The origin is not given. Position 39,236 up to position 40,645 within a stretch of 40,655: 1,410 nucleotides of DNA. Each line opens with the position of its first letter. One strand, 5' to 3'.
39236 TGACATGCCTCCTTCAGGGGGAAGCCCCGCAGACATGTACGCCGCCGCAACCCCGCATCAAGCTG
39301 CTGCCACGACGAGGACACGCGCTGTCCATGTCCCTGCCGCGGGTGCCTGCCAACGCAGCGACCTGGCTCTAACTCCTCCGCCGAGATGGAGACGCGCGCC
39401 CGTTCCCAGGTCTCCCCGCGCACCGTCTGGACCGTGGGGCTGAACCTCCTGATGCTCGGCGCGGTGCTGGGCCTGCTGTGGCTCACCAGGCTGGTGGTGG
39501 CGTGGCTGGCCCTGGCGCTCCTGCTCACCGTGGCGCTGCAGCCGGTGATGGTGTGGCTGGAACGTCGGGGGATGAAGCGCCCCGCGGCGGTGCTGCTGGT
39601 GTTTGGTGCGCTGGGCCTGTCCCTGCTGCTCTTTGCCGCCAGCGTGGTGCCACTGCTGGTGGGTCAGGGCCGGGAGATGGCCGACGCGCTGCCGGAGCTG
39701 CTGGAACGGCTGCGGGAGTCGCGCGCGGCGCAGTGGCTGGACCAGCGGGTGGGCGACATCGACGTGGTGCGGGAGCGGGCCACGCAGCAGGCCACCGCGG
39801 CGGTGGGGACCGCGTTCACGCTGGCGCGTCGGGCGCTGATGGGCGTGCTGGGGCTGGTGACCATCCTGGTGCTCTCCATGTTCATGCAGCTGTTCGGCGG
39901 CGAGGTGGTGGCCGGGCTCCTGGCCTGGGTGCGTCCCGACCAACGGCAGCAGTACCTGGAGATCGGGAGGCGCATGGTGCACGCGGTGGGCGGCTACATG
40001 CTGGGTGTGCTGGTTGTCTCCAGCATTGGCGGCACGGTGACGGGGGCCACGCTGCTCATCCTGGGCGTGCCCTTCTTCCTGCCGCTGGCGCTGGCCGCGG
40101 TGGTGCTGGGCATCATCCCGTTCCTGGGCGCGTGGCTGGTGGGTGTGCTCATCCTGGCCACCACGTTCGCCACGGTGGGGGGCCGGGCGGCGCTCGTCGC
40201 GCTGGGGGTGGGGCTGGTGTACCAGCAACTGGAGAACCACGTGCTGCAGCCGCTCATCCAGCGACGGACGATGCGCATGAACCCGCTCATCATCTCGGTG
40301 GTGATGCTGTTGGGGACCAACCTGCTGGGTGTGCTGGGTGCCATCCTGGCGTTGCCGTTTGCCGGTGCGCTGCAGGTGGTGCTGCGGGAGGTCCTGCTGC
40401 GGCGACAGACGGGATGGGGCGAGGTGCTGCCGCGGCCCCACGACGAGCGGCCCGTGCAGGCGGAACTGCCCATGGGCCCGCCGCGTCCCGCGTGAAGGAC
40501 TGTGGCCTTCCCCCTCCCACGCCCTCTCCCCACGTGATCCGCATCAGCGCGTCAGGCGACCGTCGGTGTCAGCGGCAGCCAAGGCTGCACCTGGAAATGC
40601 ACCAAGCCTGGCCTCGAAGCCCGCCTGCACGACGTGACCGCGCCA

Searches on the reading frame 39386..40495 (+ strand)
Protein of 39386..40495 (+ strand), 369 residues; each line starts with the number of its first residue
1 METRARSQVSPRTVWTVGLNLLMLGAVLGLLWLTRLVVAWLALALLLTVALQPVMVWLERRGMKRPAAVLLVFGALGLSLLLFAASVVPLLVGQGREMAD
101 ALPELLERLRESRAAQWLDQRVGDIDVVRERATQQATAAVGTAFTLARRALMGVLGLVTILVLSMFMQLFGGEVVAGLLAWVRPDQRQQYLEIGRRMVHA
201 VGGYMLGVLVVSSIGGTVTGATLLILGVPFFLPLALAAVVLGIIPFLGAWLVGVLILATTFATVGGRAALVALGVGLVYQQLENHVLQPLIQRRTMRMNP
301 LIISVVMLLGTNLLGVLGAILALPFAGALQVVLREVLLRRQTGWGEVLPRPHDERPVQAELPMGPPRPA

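Call 33: search_protein_families(library=pfam, proteins=[window:39386-40495:+], max_evalue=0.001)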
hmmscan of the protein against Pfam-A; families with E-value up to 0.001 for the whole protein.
window:39386-40495:+ (369 aa): 1 family
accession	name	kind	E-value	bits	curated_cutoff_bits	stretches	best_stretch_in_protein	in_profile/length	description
PF01594.21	AI-2E_transport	-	4.5e-49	167.8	34.3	1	21-335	5-325/327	AI-2E family transporter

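Call 54: find_homologous_proteins(query=window:39386-40495:+, max_evalue=1e-40)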
Query window:39386-40495:+ (369 aa): 92 proteins with E <= 1e-40 among 8000 candidates.
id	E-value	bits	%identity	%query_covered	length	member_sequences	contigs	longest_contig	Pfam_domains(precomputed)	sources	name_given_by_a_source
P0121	2.0e-221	753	100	100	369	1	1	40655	PF01594.23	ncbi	ncbi:MAG: AI-2E family transporter [Myxococcota bacterium]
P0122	1.0e-149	517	71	93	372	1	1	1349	PF01594.23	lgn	-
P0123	3.4e-103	364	54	96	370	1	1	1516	PF01594.23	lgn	-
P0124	5.8e-96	340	50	98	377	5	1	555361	PF01594.23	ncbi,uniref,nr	ncbi:AI-2E family transporter [Hyalangium gracile]|uniref:AI-2E family transporter n=1 Tax=Hyalangiu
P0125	3.4e-92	328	49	99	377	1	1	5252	PF01594.23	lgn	-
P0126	9.8e-86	306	47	99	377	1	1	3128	PF01594.23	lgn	-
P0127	7.9e-84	300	46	98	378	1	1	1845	PF01594.23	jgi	jgi:putative heme transporter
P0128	8.4e-84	300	47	93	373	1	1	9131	PF01594.23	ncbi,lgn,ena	-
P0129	3.4e-83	298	46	98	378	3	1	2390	PF01594.23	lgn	-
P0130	1.1e-82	296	46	98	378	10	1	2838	PF01594.23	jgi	-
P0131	1.3e-82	296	47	99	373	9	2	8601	PF01594.23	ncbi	-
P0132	1.5e-82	296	46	96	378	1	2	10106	PF01594.23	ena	-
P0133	1.8e-82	296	46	93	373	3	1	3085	PF01594.23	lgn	-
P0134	1.9e-82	296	47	96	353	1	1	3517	PF01594.23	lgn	-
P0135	2.1e-82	295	45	99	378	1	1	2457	PF01594.23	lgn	-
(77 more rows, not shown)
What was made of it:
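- The nearest named homologs of the neighbouring transporter are in Hyalangium and Archangium (call 54).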

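Call 68: find_encoding_contigs(protein=P0124, flank=8000, max_places=2)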
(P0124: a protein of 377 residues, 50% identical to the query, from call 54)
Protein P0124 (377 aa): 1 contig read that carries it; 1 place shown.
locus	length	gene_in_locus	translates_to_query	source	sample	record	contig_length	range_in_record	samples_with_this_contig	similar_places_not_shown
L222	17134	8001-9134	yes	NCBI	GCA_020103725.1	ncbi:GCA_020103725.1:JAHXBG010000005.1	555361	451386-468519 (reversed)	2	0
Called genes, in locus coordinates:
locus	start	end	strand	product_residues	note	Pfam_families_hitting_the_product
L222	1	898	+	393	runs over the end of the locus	PF10604:Polyketide_cyc2, PF03364:Polyketide_cyc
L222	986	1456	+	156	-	PF16571:FBP_C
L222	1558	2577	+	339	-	PF00356:LacI, PF01381:HTH_3 (weak), PF13560:HTH_31 (weak), PF00532:Peripla_BP_1, PF13407:Peripla_BP_4, PF13377:Peripla_BP_3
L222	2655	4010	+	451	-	PF00232:Glyco_hydro_1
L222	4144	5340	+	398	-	PF22184:CBM_56, PF03935:SKN1_KRE6_Sbg1 (weak), PF26113:GH16_XgeA (faint), PF00722:Glyco_hydro_16, PF03935:SKN1_KRE6_Sbg1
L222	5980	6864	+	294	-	PF01699:Na_Ca_ex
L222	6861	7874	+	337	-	-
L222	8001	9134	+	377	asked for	PF01594:AI-2E_transport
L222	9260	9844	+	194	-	-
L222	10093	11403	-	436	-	PF01595:CNNM, PF00571:CBS, PF03471:CorC_HlyC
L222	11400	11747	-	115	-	-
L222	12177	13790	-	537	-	PF00999:Na_H_Exchanger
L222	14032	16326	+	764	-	PF00662:Proton_antipo_N, PF00361:Proton_antipo_M, PF13244:MbhD, PF20501:MbhE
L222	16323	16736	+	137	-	PF04039:MnhB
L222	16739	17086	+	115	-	PF00420:Oxidored_q2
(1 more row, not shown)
